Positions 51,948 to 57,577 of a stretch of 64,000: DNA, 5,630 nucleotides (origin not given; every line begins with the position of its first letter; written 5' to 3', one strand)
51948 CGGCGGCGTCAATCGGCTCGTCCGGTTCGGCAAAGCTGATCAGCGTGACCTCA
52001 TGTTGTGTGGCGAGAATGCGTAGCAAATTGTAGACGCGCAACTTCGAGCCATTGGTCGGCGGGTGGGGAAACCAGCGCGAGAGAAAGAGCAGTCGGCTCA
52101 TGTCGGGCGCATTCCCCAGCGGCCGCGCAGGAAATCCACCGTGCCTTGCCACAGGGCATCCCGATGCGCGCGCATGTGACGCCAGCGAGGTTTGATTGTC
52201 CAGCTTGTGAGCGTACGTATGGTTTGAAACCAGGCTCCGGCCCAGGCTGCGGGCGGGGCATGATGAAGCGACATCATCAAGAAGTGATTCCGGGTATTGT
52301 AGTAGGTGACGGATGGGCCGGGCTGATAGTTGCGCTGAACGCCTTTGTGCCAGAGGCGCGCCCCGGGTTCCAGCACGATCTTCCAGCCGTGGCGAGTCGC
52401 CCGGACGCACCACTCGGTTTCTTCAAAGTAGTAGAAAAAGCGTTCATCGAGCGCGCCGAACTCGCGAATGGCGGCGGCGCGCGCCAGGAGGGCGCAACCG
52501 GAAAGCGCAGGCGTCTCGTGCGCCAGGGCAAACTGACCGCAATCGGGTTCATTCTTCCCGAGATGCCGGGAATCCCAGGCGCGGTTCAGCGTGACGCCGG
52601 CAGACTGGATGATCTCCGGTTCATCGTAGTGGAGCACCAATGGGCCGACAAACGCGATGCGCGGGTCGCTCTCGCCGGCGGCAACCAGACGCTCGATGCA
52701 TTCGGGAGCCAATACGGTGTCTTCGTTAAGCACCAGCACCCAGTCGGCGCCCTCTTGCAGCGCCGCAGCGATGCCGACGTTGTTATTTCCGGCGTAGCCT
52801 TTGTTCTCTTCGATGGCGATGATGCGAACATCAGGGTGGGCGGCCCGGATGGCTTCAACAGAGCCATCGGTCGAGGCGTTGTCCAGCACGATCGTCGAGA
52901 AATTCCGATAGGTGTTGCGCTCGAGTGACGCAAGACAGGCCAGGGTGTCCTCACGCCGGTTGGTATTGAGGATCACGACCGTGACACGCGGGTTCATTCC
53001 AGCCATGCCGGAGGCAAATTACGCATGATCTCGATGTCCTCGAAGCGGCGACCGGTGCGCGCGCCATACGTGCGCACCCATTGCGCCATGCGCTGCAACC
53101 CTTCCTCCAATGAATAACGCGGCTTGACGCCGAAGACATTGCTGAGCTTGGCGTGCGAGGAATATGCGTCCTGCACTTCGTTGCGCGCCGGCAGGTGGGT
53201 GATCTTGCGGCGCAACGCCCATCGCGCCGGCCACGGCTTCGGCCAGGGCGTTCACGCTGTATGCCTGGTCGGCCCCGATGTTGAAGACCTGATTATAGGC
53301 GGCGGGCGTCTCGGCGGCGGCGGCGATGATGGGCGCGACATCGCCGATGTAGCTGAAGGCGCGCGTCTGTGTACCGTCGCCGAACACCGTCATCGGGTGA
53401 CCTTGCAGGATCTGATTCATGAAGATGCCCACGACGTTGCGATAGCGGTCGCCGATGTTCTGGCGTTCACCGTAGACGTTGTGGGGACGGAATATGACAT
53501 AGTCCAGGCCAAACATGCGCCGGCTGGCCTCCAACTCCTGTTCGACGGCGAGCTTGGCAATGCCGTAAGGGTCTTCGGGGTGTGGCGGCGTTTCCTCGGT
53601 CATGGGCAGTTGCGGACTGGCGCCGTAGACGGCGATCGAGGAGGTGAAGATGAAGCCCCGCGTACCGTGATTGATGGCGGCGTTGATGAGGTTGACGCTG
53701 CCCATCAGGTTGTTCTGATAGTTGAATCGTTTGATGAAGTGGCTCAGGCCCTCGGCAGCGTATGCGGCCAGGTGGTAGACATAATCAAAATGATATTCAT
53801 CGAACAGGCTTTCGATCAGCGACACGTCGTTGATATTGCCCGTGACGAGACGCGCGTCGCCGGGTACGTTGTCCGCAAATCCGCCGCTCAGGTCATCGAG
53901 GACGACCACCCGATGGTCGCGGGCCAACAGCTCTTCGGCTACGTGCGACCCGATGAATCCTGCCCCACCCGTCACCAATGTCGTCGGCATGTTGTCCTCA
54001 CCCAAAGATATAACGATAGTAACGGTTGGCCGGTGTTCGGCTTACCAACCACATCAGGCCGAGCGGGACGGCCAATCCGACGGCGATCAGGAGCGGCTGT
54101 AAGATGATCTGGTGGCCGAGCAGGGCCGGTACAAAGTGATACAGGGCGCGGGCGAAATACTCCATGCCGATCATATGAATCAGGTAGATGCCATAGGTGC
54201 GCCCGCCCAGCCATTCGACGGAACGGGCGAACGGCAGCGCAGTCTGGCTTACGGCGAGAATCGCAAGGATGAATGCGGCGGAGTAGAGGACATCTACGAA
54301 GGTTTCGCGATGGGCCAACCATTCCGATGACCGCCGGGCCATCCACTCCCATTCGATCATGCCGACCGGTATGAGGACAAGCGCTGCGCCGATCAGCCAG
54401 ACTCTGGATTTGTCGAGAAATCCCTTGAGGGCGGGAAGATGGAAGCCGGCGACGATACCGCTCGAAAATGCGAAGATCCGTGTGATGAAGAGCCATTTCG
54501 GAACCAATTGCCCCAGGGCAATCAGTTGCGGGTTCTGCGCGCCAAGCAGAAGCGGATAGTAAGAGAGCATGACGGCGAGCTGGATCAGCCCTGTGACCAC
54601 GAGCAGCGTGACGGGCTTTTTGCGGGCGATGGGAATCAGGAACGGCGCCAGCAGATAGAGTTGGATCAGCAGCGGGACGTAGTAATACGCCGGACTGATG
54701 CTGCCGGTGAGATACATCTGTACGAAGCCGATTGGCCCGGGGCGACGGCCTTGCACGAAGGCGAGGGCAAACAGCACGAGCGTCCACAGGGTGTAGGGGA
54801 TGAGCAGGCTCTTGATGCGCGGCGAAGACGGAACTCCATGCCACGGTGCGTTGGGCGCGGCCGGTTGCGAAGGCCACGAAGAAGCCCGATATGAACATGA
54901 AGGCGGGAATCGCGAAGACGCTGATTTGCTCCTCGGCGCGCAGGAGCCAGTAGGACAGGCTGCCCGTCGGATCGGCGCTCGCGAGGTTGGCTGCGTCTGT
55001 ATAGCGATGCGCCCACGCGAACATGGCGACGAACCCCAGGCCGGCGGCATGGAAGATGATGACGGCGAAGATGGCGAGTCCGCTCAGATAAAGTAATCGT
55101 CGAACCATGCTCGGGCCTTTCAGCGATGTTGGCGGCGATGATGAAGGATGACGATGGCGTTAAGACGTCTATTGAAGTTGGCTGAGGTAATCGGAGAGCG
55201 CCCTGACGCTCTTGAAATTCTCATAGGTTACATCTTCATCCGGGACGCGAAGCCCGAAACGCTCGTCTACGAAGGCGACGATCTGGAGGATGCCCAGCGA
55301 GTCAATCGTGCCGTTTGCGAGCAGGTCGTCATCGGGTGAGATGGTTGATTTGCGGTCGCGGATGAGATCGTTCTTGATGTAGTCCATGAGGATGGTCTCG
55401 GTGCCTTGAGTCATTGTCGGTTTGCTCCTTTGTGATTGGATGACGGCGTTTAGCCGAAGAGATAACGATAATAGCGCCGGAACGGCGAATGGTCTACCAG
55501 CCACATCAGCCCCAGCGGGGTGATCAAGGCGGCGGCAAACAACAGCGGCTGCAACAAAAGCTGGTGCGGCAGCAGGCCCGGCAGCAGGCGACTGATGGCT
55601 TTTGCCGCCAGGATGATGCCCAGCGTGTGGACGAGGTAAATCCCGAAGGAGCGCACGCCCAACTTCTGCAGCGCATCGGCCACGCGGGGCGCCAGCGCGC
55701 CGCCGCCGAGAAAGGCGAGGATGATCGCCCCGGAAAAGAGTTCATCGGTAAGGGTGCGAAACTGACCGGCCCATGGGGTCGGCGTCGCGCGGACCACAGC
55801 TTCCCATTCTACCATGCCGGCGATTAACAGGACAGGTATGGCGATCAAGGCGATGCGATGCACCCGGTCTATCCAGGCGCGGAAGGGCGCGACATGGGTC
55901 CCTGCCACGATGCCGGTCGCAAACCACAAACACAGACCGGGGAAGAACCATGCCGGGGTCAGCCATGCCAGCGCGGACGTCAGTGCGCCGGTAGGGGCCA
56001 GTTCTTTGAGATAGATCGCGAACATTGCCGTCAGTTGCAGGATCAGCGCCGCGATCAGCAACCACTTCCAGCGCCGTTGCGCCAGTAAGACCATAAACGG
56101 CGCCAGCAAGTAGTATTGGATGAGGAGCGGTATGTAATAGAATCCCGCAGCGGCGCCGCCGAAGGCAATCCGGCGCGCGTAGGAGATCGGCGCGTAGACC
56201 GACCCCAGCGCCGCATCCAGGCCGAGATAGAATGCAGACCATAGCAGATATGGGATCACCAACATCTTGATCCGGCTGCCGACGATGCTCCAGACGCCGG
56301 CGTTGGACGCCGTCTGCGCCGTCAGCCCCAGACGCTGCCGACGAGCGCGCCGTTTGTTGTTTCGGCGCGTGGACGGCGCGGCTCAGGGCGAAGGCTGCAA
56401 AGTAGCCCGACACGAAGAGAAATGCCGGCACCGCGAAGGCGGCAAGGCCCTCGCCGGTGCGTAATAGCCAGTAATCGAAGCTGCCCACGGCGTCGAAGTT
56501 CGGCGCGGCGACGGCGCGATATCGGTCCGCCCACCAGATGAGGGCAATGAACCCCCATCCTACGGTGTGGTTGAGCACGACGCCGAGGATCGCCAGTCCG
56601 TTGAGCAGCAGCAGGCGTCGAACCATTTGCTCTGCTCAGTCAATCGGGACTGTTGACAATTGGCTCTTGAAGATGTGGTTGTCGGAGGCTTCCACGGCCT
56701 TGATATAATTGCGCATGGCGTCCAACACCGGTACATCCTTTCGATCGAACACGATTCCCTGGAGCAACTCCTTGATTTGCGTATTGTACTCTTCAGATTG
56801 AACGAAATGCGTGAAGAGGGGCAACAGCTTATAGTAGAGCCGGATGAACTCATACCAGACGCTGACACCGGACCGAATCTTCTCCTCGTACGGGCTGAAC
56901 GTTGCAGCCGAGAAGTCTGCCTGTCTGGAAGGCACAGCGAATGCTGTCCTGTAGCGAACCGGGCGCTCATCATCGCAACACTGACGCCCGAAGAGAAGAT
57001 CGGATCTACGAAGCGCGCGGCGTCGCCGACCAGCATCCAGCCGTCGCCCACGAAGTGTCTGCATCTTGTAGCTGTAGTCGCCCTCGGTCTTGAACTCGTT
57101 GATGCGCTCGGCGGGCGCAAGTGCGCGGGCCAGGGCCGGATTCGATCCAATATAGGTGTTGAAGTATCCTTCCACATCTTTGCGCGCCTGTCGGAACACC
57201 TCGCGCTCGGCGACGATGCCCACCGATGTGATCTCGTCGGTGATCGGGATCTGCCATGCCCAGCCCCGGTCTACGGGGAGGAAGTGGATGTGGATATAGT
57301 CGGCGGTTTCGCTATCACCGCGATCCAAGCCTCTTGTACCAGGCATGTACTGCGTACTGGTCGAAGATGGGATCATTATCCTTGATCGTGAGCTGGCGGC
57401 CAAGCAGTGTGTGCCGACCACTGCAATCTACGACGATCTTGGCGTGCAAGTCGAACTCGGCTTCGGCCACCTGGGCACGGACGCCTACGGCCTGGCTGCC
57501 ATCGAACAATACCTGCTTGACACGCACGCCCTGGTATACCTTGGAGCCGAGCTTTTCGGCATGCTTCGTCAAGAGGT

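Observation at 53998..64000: Dlt-like carrier-protein acylation cassette with on-carrier dehydrogenase and halogenase, embedded in a surface-glycan cluster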

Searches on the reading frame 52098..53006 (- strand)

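Call 42: search_protein_families(library=pfam, proteins=[window:52098-53006:-], max_evalue=0.0001)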
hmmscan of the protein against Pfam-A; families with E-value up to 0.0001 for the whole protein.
window:52098-53006:- (302 aa): 3 families
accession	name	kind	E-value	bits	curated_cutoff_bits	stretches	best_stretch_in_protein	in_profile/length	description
PF00535.33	Glycos_transf_2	-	1.1e-22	81.2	23.3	1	9-144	1-132/168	Glycosyl transferase family 2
PF13641.12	Glyco_tranf_2_3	-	2e-17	64.4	27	1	6-221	1-212/230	Glycosyltransferase like family 2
PF13632.12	Glyco_trans_2_3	-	3.1e-07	30.9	27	1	89-221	1-124/198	Glycosyl transferase family group 2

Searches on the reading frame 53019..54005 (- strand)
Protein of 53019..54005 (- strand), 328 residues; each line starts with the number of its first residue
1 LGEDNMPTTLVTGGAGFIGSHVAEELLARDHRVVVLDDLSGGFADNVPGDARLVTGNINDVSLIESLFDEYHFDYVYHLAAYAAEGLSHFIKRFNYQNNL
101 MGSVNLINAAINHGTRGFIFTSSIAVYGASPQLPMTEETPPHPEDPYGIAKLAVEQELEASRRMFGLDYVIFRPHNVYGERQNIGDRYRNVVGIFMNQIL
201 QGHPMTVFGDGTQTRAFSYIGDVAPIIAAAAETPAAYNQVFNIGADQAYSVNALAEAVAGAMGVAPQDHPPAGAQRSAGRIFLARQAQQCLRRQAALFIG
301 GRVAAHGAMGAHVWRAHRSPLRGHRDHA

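Call 42: search_protein_families(library=pfam, proteins=[window:53019-54005:-], max_evalue=0.0001)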
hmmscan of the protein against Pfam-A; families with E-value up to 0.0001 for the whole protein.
window:53019-54005:- (328 aa): 8 families
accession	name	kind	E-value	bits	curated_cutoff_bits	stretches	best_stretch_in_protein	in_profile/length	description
PF01370.27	Epimerase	-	1.4e-59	201.9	20.9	1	10-244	2-240/240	NAD dependent epimerase/dehydratase family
PF16363.11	GDP_Man_Dehyd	-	5.8e-42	144.8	27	1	10-264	1-268/332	GDP-mannose 4,6 dehydratase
PF04321.23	RmlD_sub_bind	-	1.1e-20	74.3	27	1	9-271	3-240/287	RmlD substrate binding domain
PF02719.21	Polysacc_synt_2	-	5.7e-15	55.7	20.2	1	10-267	2-252/293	Polysaccharide biosynthesis protein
PF01073.25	3Beta_HSD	-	7.3e-15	55.2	22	1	10-232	1-230/280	3-beta hydroxysteroid dehydrogenase/isomerase family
PF13460.12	NAD_binding_10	-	1.5e-12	48.2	27.2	1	13-179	1-148/184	NAD(P)H-binding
PF07993.18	NAD_binding_4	-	3.3e-09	36.7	20.1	0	73-186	89-217/258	Male sterility protein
PF05368.20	NmrA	-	7.2e-06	26.2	27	0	9-124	5-108/298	NmrA-like family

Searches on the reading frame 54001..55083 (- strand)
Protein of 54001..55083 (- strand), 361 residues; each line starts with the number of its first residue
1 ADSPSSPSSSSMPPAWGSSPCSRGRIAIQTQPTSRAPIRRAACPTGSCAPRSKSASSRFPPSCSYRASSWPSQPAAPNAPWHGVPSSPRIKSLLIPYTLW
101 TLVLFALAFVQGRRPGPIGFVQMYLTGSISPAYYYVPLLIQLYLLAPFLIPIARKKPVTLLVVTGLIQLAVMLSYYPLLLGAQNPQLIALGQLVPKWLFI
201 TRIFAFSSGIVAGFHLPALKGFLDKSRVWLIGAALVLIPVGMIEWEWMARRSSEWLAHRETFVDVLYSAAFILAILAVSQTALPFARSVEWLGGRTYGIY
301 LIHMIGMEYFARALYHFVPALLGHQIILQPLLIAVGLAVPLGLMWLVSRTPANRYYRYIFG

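Call 5: search_protein_families(library=pfam, proteins=[window:54001-55083:-], max_evalue=0.01)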
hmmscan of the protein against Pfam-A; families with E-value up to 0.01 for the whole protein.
window:54001-55083:- (361 aa): 1 family
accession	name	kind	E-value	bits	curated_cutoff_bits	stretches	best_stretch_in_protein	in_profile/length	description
PF01757.29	Acyl_transf_3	-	2.5e-18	66.7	31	1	89-348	75-325/326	Acyltransferase domain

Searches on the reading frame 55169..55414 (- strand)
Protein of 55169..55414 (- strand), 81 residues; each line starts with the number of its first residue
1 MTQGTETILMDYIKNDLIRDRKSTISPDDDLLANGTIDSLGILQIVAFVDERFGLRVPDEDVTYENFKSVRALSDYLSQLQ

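Call 5: search_protein_families(library=pfam, proteins=[window:55172-55414:-], max_evalue=0.01)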
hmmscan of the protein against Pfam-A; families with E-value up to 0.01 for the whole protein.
window:55172-55414:- (81 aa): 1 family
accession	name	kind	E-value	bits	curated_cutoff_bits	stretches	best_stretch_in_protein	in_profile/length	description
PF00550.31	PP-binding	-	1.4e-07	32.1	20.8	1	23-77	16-67/67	Phosphopantetheine attachment site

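Call 15: search_solved_structures(query=window:55172-55414:-, max_evalue=1, show_alignments=2)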
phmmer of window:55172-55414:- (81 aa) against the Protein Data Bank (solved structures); distinct sequences matched with E-value up to 1: 110 (the best 60 are shown).
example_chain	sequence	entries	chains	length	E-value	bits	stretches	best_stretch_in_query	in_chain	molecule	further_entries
2my5_A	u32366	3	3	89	8.8e-11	44.8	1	9-76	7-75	Peptidyl carrier protein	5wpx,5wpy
2my6_A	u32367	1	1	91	2.4e-10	43.5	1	9-76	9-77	Peptidyl carrier protein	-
6cxt_A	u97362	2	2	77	1.1e-09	41.4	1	9-80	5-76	Alpha/beta hydrolase fold protein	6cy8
7b0n_U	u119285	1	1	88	9.3e-06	28.9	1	16-78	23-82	Acyl carrier protein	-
6gcs_Q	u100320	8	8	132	2.6e-05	27.5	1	16-78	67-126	ACPM2 SUBUNIT | Acyl carrier protein ACPM2 of NADH:Ubiquinone Oxidoreductase (Complex I)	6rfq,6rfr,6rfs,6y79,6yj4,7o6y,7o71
2n5h_A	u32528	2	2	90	6e-05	26.3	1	10-80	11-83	Peptidyl carrier protein PltL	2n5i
6o6e_E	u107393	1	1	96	7.4e-05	26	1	10-80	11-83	Peptidyl carrier protein PltL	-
8yg0_A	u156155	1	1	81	0.00017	24.9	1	12-76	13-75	Acyl carrier protein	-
7yn3_C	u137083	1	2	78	0.0002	24.7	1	15-78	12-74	CcbZ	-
2ehs_A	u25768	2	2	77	0.00022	24.6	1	20-77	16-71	Acyl carrier protein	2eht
2koo_A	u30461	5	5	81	0.00028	24.2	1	28-77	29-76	Acyl carrier protein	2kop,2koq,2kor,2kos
2cnr_A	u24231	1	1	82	0.00028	24.2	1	28-77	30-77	ACYL CARRIER PROTEIN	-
5yzv_A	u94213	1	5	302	0.00031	24.1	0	25-64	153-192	Probable serine/threonine-protein kinase PkwA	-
9dkr_C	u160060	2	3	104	0.00038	23.8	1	15-78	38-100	CcbZ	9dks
9s2u_I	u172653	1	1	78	0.00042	23.7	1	21-63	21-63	Meromycolate extension acyl carrier protein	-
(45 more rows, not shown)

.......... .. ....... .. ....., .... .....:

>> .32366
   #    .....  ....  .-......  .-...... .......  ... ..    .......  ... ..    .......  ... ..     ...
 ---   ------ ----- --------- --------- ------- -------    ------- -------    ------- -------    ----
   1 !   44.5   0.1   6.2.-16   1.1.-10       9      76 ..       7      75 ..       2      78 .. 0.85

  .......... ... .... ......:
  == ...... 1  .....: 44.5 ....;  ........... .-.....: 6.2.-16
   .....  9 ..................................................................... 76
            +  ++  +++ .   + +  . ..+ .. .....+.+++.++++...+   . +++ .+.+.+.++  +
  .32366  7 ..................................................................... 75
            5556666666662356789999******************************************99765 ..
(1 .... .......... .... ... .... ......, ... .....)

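Call 58: find_encoding_contigs(protein=window:55169-55414:-, flank=10000, max_places=4)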
Protein window:55169-55414:- (81 aa): 2 contigs read that carry it; 2 places shown.
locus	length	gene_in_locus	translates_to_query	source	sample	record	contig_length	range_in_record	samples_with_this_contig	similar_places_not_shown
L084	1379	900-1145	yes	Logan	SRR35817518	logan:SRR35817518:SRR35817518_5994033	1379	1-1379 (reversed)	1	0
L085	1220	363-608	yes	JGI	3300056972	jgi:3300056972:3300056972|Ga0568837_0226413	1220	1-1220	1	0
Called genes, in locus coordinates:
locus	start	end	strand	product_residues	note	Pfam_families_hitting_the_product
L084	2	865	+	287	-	?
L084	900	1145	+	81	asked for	PF00550:PP-binding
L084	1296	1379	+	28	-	?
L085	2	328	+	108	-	?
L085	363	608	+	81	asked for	PF00550:PP-binding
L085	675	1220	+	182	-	?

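Call 61: search_protein_families(library=ncbifam, proteins=[window:55172-55414:-], max_evalue=0.00001)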
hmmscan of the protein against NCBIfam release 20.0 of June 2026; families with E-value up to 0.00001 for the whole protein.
window:55172-55414:- (81 aa): 7 families
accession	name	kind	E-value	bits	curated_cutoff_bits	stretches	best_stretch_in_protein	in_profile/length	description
NF058660.1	cispen_ACP_AmcB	equivalog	2.8e-11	43.4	80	1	18-81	16-79/80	cispentacin biosynthesis acyl carrier protein AmcB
NF005798.0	PRK07639.1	equivalog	7.8e-08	32.6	100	1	35-81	36-82/91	petrobactin biosynthesis protein AsbD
NF002147.0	PRK00982.1-1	equivalog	1.9e-07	30.8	84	1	22-80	24-80/83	acyl carrier protein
NF009104.0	PRK12449.1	equivalog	6.4e-07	29.2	70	1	20-79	20-77/80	acyl carrier protein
NF005480.0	PRK07081.1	equivalog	1.3e-06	28.2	72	1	23-81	20-77/83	acyl carrier protein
NF005079.0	PRK06508.1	equivalog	7.5e-06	26.2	83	1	22-66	20-64/93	acyl carrier protein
NF006617.0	PRK09184.1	subfamily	8e-06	25.8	70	1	21-78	32-91/96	phosphopantetheine-binding protein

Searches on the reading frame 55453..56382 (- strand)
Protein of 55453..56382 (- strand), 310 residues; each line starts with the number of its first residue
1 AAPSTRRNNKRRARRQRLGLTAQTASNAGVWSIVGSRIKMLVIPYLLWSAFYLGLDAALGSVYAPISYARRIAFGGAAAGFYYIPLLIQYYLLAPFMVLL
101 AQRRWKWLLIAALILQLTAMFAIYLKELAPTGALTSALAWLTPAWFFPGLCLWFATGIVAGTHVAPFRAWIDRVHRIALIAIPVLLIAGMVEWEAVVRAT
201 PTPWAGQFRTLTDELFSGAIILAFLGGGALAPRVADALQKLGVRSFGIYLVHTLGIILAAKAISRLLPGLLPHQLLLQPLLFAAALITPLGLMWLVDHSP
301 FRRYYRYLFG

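Call 5: search_protein_families(library=pfam, proteins=[window:55453-56382:-], max_evalue=0.01)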
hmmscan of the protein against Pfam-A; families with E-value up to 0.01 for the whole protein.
window:55453-56382:- (310 aa): 1 family
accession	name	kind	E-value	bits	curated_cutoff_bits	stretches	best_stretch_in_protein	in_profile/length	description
PF01757.29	Acyl_transf_3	-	3e-15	56.5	31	1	23-296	61-324/326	Acyltransferase domain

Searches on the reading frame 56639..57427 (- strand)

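Call 5: search_protein_families(library=pfam, proteins=[window:56639-57427:-], max_evalue=0.01)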
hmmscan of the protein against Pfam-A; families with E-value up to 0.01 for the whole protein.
window:56639-57427:- (263 aa): 1 family
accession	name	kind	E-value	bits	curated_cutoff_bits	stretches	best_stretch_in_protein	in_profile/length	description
PF04820.20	Trp_halogenase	-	0.0073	15.6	21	0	53-92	259-284/458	Tryptophan halogenase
